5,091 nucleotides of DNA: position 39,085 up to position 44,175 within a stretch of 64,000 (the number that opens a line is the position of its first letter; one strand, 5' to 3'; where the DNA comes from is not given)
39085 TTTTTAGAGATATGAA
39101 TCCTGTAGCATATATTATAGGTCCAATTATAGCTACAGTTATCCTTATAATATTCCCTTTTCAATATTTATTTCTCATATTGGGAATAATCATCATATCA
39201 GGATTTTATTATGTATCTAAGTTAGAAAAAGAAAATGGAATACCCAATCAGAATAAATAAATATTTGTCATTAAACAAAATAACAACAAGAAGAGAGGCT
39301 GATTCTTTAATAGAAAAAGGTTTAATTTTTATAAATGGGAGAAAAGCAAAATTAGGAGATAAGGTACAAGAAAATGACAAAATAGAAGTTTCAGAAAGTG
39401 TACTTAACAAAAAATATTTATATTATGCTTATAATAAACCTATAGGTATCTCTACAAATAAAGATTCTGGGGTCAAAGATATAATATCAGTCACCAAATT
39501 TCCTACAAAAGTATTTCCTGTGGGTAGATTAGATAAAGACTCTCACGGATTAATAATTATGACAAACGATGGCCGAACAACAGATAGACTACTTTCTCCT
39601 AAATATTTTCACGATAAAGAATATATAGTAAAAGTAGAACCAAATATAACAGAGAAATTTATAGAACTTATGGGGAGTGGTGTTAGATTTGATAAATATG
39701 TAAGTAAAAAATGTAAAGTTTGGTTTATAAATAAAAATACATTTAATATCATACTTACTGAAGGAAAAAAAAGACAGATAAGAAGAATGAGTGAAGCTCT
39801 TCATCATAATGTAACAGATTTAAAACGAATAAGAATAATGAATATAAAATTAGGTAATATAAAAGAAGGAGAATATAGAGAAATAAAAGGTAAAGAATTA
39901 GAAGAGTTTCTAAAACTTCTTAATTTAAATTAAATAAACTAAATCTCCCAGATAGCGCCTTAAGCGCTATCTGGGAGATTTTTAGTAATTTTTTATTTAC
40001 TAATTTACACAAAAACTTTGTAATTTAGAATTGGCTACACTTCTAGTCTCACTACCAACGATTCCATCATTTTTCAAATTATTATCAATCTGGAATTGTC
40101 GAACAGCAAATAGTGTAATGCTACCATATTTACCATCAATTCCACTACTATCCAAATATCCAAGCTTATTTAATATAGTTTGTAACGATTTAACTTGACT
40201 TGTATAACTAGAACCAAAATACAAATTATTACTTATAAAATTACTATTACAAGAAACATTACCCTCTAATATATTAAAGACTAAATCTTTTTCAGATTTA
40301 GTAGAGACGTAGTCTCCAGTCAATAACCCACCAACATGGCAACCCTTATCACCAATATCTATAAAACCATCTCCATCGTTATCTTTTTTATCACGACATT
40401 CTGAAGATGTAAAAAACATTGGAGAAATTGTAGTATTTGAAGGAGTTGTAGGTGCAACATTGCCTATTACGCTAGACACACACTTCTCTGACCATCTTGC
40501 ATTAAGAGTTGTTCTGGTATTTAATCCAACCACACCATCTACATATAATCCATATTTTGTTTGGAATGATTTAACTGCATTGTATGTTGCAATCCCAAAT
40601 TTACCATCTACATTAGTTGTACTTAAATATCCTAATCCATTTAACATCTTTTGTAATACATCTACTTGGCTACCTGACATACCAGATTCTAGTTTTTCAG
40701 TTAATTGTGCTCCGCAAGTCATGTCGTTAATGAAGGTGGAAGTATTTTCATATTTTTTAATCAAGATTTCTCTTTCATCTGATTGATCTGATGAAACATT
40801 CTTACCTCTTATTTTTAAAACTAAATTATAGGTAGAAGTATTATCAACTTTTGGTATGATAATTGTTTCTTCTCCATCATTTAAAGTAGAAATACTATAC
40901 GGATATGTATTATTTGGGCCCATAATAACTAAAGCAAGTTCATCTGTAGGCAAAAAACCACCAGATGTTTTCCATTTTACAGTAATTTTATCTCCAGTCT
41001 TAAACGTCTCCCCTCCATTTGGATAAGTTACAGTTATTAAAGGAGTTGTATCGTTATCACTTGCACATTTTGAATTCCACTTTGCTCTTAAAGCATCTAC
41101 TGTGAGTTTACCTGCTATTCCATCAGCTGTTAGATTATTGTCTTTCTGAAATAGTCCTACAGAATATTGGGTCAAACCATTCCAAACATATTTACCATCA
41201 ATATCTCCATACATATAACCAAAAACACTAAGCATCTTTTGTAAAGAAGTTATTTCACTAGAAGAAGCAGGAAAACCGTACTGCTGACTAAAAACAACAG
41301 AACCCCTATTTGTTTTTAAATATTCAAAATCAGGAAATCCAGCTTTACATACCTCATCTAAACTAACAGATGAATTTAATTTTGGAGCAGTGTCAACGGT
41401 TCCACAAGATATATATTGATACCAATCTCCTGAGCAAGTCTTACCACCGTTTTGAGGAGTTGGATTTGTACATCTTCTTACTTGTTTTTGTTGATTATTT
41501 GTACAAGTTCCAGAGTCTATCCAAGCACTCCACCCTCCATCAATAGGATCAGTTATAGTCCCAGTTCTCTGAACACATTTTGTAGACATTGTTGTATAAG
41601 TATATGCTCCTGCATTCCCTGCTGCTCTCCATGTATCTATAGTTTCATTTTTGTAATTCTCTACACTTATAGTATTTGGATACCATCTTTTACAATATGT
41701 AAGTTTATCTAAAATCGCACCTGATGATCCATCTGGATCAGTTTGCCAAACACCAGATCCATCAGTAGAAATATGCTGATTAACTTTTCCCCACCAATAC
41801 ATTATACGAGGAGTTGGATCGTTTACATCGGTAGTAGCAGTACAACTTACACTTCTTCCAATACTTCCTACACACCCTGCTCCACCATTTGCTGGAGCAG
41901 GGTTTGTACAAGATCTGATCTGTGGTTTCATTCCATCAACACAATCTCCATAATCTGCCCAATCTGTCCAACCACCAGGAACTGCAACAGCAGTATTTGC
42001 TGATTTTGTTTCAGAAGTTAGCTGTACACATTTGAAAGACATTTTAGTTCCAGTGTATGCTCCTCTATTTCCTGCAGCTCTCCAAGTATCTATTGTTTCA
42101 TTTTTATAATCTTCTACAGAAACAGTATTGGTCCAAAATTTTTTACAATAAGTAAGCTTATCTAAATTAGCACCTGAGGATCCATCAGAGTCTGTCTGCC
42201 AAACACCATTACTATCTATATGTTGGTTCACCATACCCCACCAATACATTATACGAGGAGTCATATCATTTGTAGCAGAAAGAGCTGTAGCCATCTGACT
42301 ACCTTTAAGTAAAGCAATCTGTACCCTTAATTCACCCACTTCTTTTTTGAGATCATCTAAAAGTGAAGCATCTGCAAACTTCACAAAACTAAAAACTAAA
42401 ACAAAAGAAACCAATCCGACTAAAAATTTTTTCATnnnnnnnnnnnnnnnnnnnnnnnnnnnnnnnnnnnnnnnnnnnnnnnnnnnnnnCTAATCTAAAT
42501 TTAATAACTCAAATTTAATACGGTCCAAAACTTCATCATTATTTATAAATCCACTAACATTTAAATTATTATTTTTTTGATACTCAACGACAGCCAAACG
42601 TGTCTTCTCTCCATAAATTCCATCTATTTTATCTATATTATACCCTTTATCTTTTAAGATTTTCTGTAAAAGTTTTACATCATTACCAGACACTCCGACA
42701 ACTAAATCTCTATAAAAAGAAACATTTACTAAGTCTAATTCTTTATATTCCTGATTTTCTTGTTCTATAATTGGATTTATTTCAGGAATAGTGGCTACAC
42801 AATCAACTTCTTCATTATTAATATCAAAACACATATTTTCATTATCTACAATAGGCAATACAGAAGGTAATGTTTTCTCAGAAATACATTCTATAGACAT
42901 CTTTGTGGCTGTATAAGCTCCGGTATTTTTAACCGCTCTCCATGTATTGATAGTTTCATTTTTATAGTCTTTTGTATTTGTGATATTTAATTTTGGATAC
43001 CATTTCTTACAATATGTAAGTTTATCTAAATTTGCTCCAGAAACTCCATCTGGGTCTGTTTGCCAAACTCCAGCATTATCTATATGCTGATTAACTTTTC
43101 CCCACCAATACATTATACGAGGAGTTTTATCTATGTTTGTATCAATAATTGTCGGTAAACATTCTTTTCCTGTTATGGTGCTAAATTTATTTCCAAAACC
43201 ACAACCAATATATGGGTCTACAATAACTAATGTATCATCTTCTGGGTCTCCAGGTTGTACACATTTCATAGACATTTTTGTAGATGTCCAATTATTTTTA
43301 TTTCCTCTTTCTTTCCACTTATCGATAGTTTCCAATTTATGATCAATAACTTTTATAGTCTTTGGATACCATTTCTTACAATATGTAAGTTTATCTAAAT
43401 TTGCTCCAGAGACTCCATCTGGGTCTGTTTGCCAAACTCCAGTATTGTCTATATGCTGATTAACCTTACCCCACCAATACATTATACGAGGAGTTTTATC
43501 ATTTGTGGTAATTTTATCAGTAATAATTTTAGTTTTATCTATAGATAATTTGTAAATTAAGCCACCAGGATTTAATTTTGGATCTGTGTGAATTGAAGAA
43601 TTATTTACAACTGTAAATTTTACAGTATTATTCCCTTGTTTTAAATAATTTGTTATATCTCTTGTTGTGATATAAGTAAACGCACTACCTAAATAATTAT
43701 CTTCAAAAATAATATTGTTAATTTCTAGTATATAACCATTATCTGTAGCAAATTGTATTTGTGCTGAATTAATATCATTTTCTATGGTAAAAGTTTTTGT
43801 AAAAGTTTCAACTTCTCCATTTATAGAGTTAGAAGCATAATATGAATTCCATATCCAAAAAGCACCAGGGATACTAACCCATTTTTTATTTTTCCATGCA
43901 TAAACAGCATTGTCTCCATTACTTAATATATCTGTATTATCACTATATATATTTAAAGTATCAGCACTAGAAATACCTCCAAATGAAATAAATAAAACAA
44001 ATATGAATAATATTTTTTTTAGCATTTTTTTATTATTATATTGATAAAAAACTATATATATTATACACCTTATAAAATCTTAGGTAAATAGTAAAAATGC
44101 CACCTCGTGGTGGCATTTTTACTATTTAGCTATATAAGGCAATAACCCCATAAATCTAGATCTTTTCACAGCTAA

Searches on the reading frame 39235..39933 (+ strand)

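Call 66: search_protein_families(library=pfam, proteins=[window:39235-39933:+], max_evalue=0.00001)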
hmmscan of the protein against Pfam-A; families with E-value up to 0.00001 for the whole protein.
window:39235-39933:+ (232 aa): 2 families
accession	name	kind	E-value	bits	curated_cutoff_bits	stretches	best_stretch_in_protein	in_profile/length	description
PF00849.27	PseudoU_synth_2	-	3.4e-15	57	26.8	1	63-187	2-151/152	RNA pseudouridylate synthase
PF01479.30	S4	-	2.9e-09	37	22.8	1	6-50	2-48/48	S4 domain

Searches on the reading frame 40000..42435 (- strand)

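Call 66: search_protein_families(library=pfam, proteins=[window:40000-42435:-], max_evalue=0.00001)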
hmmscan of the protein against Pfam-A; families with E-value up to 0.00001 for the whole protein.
window:40000-42435:- (811 aa): 3 families
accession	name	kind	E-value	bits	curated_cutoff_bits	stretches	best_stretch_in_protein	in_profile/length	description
PF01471.23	PG_binding_1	-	6.4e-43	145.2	23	3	587-644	1-57/57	Putative peptidoglycan binding domain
PF02177.21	APP_N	-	2.9e-09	37.6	22.1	0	60-138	2-88/100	Amyloid A4 N-terminal heparin-binding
PF09374.15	PG_binding_3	-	1.1e-08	35.6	24.6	0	591-622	3-32/76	Predicted Peptidoglycan domain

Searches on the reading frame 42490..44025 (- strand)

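Call 67: search_protein_families(library=pfam, proteins=[window:42490-44025:-], max_evalue=0.00001)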
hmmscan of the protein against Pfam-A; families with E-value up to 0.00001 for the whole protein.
window:42490-44025:- (511 aa): 2 families
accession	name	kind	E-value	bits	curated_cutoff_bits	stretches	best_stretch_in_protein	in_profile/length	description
PF02177.21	APP_N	-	2.9e-16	60.1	22.1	2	302-380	2-86/100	Amyloid A4 N-terminal heparin-binding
PF01471.23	PG_binding_1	-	7.4e-14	52.1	23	1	446-496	1-51/57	Putative peptidoglycan binding domain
